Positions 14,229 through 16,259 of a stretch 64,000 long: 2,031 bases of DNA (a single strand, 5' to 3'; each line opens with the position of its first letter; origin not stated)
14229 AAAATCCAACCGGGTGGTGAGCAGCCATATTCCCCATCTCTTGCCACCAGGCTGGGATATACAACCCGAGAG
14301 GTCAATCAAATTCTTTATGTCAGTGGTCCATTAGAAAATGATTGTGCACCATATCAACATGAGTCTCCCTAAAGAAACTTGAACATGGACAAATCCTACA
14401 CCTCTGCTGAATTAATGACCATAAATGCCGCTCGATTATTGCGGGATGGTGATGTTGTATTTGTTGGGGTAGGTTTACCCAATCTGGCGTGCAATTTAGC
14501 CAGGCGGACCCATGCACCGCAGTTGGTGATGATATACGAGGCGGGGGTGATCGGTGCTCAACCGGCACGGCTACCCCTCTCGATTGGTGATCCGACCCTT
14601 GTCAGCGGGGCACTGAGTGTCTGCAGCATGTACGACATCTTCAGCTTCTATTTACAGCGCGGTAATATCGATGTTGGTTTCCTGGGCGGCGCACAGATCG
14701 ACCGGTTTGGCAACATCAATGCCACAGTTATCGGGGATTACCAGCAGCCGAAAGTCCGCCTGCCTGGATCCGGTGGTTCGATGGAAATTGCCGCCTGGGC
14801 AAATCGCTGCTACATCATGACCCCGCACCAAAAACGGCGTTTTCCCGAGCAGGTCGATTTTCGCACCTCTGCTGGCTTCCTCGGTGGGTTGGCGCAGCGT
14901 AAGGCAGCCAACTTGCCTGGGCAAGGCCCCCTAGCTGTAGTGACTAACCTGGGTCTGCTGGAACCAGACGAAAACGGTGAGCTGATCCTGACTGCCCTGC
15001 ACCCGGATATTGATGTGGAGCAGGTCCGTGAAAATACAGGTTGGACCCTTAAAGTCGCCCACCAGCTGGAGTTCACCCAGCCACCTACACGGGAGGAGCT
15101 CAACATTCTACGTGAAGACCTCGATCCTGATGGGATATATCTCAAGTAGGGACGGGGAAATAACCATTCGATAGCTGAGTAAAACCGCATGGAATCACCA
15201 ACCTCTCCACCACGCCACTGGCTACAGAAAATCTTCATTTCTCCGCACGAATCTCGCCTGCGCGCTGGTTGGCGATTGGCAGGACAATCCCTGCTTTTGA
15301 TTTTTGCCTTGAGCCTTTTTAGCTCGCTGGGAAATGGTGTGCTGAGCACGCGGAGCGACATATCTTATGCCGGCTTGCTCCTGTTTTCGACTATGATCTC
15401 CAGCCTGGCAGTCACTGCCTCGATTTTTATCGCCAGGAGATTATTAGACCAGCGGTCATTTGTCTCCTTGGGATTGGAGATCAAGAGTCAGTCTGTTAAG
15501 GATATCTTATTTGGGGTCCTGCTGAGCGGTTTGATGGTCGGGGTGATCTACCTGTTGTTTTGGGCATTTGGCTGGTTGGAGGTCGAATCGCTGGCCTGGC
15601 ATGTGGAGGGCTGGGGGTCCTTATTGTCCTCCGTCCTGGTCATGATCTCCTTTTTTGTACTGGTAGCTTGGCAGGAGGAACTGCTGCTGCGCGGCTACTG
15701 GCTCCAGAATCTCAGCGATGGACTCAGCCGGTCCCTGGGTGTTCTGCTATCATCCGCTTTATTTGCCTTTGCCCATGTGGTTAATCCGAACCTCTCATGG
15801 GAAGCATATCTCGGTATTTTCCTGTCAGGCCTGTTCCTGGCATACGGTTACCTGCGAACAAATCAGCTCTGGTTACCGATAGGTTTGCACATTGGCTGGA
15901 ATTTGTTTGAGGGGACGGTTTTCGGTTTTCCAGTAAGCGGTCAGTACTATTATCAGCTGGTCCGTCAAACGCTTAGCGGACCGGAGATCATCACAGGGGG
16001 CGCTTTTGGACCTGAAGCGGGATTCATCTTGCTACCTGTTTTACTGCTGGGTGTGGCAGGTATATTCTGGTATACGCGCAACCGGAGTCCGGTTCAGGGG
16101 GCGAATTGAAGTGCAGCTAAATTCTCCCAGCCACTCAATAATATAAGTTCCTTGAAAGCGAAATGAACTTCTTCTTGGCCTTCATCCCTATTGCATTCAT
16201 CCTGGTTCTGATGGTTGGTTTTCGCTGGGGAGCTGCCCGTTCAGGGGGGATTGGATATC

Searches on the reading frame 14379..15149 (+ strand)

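Call 77: search_protein_families(library=pfam, proteins=[window:14379-15149:+], max_evalue=0.00001)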
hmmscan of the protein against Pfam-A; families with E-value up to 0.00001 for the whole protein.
window:14379-15149:+ (256 aa): 1 family
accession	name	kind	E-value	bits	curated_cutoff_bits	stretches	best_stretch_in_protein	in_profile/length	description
PF01144.29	CoA_trans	-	8.7e-36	123.8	23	1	14-219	5-217/217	Coenzyme A transferase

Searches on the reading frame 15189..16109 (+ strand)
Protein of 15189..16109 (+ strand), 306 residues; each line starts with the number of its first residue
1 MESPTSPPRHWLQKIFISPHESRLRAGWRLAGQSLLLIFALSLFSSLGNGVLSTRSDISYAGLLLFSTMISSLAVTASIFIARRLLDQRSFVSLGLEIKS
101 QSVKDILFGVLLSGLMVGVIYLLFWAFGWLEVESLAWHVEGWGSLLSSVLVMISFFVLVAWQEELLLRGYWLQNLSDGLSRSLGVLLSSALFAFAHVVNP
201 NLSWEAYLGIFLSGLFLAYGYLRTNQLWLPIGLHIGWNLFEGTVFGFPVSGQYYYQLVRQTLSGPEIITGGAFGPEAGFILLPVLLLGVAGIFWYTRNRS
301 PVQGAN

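Call 77: search_protein_families(library=pfam, proteins=[window:15189-16109:+], max_evalue=0.00001)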
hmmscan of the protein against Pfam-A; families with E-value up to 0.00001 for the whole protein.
window:15189-16109:+ (306 aa): 1 family
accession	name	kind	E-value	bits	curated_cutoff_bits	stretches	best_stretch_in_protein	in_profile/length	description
PF02517.21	Rce1-like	-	9.3e-20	71.2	22.4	1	147-240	3-93/93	Type II CAAX prenyl endopeptidase Rce1-like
